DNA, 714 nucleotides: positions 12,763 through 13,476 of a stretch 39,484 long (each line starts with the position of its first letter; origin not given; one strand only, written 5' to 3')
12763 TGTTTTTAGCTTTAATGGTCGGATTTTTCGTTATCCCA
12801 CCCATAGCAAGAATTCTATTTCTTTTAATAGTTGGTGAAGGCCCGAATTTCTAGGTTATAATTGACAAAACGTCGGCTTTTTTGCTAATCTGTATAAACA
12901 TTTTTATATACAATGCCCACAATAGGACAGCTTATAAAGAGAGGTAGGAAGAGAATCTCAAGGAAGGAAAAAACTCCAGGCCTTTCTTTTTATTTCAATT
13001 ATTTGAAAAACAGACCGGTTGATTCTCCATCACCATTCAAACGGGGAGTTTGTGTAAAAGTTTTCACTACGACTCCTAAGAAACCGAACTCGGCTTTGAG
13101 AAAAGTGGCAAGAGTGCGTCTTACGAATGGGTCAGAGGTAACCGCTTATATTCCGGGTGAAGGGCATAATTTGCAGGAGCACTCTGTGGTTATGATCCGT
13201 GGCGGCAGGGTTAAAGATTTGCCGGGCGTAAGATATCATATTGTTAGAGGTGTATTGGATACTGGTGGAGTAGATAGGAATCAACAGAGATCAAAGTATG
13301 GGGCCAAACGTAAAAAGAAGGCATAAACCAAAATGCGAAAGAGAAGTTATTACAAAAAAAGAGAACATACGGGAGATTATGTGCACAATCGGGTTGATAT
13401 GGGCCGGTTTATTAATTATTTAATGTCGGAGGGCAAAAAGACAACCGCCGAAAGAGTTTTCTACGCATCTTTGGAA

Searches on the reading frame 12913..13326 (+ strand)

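Call 117: search_protein_families(library=pfam, proteins=[window:12913-13326:+], max_evalue=0.001)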
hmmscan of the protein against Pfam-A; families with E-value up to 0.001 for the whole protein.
window:12913-13326:+ (137 aa): 1 family
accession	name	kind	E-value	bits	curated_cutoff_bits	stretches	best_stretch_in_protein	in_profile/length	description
PF00164.32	Ribosom_S12_S23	-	4.4e-37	126.6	22.3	1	39-135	10-109/110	Ribosomal protein S12/S23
